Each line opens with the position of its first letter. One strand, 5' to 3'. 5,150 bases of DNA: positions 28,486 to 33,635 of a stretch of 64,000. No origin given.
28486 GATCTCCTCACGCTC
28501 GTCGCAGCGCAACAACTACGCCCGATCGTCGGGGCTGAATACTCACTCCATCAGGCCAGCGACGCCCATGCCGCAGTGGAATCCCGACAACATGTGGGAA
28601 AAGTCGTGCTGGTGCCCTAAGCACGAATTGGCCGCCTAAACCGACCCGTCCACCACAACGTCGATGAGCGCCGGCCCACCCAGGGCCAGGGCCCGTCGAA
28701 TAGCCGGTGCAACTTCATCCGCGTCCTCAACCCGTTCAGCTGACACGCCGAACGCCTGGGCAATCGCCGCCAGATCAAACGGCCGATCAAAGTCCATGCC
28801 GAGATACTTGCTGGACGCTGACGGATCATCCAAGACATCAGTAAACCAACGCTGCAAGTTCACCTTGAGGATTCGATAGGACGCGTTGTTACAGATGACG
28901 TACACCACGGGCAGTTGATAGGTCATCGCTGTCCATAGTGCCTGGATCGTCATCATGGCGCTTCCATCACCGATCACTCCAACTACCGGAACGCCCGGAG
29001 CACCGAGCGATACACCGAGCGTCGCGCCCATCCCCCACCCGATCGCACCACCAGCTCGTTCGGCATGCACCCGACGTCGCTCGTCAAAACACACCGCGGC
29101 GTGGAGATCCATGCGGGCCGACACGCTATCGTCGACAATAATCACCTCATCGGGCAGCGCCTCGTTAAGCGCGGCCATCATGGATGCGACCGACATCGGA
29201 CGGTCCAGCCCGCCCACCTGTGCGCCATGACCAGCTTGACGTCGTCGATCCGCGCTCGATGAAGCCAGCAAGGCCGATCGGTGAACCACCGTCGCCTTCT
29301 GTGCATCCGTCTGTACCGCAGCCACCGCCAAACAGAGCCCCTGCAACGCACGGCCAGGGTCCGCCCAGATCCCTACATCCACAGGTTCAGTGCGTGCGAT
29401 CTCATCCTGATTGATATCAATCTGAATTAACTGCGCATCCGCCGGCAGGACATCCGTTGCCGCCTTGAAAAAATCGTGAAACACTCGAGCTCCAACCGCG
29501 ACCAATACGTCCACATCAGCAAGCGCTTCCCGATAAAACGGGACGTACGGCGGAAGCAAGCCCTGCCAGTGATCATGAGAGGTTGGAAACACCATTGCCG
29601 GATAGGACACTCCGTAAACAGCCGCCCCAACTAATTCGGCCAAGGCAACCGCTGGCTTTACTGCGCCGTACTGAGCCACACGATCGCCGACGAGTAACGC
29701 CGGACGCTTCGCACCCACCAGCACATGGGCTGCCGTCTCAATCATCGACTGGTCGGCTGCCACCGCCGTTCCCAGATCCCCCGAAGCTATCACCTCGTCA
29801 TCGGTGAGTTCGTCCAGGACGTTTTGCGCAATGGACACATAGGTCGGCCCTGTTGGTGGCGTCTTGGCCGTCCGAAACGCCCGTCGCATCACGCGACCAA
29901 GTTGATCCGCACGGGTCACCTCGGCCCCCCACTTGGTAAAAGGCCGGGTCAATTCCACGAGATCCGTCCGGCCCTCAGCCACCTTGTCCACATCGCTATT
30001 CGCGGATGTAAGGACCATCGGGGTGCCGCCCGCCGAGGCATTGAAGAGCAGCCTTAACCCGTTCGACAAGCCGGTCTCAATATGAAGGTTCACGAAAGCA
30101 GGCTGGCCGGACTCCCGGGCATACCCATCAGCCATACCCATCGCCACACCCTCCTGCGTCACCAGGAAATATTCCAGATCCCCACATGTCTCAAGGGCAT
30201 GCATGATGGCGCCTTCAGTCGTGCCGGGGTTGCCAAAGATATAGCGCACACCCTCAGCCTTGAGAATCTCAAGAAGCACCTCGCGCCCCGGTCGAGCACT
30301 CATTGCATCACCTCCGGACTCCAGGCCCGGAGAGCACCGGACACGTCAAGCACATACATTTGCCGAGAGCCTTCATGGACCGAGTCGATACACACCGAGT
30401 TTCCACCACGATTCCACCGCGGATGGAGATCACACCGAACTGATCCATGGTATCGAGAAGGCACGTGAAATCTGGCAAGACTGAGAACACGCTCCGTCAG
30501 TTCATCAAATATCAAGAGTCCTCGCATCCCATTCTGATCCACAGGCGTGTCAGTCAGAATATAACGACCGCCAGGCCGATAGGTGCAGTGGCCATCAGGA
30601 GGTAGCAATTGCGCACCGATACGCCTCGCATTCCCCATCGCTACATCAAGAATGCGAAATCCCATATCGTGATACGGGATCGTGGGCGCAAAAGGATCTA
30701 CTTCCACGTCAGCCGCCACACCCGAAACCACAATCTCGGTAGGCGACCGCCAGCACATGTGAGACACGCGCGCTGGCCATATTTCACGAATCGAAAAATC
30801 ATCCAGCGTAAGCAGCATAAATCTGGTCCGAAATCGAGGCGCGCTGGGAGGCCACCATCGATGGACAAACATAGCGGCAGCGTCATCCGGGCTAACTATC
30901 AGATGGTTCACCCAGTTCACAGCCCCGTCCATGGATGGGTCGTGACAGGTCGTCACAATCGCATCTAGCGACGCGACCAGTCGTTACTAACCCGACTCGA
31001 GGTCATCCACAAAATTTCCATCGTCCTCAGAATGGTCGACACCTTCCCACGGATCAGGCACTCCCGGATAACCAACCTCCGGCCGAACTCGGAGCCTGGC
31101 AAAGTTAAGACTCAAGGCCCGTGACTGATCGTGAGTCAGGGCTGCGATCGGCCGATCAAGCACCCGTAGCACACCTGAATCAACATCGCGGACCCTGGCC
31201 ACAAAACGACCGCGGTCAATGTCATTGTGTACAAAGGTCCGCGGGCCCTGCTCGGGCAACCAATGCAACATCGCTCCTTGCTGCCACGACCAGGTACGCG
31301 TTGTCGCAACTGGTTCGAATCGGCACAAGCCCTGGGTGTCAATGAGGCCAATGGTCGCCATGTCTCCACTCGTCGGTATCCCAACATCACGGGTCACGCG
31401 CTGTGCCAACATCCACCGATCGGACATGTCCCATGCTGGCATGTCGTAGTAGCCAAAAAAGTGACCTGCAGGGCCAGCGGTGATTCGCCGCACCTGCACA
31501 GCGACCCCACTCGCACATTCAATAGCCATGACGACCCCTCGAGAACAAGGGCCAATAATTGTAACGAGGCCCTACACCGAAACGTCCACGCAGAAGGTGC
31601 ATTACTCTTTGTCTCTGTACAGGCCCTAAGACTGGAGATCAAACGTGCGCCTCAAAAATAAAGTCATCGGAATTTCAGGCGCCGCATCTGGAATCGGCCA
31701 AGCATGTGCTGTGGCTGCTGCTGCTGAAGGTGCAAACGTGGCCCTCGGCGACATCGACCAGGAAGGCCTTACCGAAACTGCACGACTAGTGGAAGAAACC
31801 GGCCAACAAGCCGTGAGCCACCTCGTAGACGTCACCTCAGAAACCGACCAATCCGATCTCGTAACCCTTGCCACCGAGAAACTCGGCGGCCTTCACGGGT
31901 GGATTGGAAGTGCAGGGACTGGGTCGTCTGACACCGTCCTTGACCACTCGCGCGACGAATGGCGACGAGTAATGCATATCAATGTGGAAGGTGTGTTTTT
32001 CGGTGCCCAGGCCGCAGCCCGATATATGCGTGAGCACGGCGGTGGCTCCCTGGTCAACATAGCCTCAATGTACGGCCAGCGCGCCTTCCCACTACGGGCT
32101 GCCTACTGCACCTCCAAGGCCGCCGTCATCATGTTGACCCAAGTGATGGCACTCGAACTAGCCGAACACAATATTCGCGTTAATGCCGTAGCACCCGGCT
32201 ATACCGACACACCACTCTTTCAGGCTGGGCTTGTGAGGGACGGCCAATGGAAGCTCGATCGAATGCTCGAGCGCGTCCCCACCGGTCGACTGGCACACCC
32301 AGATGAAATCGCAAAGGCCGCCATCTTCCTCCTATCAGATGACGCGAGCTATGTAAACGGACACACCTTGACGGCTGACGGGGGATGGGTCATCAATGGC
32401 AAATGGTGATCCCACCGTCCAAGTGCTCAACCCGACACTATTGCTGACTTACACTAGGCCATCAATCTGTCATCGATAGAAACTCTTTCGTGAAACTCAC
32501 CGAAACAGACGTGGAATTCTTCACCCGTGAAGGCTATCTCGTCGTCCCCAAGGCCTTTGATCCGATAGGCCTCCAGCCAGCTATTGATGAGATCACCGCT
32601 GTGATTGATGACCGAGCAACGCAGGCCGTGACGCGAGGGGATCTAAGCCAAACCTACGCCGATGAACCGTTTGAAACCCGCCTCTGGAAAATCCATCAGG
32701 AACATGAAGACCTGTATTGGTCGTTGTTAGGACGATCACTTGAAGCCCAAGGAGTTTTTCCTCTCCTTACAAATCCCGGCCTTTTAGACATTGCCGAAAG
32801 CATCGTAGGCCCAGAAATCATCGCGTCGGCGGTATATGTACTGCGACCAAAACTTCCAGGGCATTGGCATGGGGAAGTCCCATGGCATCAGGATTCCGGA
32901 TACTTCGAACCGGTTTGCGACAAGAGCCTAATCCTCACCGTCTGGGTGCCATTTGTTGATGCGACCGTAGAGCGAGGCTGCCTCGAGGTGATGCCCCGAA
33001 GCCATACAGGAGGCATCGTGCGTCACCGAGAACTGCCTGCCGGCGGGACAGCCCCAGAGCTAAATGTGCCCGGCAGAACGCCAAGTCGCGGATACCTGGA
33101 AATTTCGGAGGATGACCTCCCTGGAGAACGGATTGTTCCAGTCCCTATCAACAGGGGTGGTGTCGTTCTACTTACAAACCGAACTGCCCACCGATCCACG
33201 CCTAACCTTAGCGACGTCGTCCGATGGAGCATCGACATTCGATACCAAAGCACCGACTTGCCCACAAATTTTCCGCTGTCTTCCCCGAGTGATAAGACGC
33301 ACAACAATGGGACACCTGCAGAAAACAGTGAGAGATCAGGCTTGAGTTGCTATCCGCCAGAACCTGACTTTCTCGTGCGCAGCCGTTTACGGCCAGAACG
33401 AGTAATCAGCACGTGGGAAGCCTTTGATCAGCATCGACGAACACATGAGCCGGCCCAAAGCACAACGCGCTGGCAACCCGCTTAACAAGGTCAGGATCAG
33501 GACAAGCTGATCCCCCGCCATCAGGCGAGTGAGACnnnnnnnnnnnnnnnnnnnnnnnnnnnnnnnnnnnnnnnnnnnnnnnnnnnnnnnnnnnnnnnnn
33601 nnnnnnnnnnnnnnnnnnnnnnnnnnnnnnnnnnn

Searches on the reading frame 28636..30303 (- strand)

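Call 8: search_protein_families(library=pfam, proteins=[window:28636-30303:-], max_evalue=0.001)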
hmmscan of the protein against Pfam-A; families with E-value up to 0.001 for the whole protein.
window:28636-30303:- (555 aa): 3 families
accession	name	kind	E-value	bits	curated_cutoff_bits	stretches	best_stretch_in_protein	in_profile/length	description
PF02775.26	TPP_enzyme_C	-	1.5e-33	116.2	21.9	1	396-549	5-151/151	Thiamine pyrophosphate enzyme, C-terminal TPP binding domain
PF02776.23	TPP_enzyme_N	-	1.6e-25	89.6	26.8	1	6-109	3-106/119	Thiamine pyrophosphate enzyme, N-terminal TPP binding domain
PF00205.28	TPP_enzyme_M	-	1.3e-22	80.4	30.4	1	188-323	1-137/137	Thiamine pyrophosphate enzyme, central domain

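Call 64: search_protein_families(library=ncbifam, proteins=[window:28636-30303:-], max_evalue=0.001)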
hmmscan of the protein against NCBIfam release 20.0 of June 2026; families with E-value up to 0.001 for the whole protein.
window:28636-30303:- (555 aa): 52 families (the best 25 are shown)
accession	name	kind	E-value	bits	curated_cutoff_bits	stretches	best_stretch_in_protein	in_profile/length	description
NF005485.1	PRK07092.1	equivalog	1.6e-100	337.4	493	1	7-552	4-519/523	benzoylformate decarboxylase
NF005760.0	PRK07586.1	equivalog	4.9e-74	250.1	363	2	330-551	300-514/514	acetolactate synthase large subunit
NF006203.0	PRK08327.1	equivalog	4.7e-67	226.8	456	1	8-552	13-569/571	thiamine pyrophosphate-requiring protein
NF005713.0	PRK07525.1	subfamily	3.9e-61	207.2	620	1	7-551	9-562/592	sulfoacetaldehyde acetyltransferase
NF006122.0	PRK08266.1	subfamily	1.6e-60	205.2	571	1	5-552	5-525/543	hypothetical protein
TIGR00118.1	acolac_lg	equivalog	9.7e-60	202.6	538.35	1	6-553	3-536/557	biosynthetic-type acetolactate synthase large subunit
NF006052.0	PRK08199.1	subfamily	3.4e-58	197.3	539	1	3-552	7-538/559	thiamine pyrophosphate protein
NF005712.0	PRK07524.1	subfamily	9.8e-57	192.6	500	1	8-550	7-528/536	5-guanidino-2-oxopentanoate decarboxylase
NF006187.0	PRK08322.1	equivalog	7.9e-56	189.6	509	1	8-553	6-530/548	acetolactate synthase large subunit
TIGR03457.1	sulphoacet_xsc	equivalog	9.1e-55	186.1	676.4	1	7-552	5-557/579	sulfoacetaldehyde acetyltransferase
NF004919.0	PRK06276.1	equivalog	2.4e-53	181.4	866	1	6-553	3-540/582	acetolactate synthase large subunit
NF006016.1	PRK08155.1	equivalog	1.2e-52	179.1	870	1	6-552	5-533/554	acetolactate synthase large subunit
NF004710.0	PRK06048.1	equivalog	1.9e-51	175.2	976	1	7-552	11-538/561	acetolactate synthase large subunit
NF005058.0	PRK06466.1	equivalog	1.3e-49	169.1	951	1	5-553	5-549/574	acetolactate synthase 3 large subunit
NF006581.0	PRK09107.1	equivalog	4e-49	167.4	974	1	6-552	13-554/595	acetolactate synthase 3 large subunit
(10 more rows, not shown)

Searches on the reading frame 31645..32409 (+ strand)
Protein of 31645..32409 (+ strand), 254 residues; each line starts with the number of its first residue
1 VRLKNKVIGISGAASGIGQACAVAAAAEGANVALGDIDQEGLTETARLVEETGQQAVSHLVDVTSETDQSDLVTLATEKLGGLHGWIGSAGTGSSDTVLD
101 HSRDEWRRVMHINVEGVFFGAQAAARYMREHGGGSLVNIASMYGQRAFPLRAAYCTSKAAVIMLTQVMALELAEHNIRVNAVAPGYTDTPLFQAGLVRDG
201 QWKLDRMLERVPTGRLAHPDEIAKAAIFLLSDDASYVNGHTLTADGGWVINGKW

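Call 8: search_protein_families(library=pfam, proteins=[window:31645-32409:+], max_evalue=0.001)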
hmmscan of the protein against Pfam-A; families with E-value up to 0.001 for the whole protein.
window:31645-32409:+ (254 aa): 4 families
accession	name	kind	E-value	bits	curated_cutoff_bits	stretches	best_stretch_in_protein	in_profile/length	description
PF13561.12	adh_short_C2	-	1.7e-65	221.3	27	1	12-248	1-235/236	Enoyl-(Acyl carrier protein) reductase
PF00106.31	adh_short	-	1.1e-52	178.8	26.6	1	6-193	1-188/195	short chain dehydrogenase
PF23441.1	SDR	-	1.8e-06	28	27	1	117-248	126-255/258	SDR-like rossmann domain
PF08659.16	KR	-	1.6e-05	25.3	22.6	1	10-118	5-117/180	KR domain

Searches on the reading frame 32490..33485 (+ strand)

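Call 8: search_protein_families(library=pfam, proteins=[window:32490-33485:+], max_evalue=0.001)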
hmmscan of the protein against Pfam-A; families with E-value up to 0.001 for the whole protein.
window:32490-33485:+ (331 aa): 1 family
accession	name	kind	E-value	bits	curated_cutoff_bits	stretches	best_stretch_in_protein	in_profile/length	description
PF05721.19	PhyH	-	3.7e-23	83.4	22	1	11-245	1-211/213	Phytanoyl-CoA dioxygenase (PhyH)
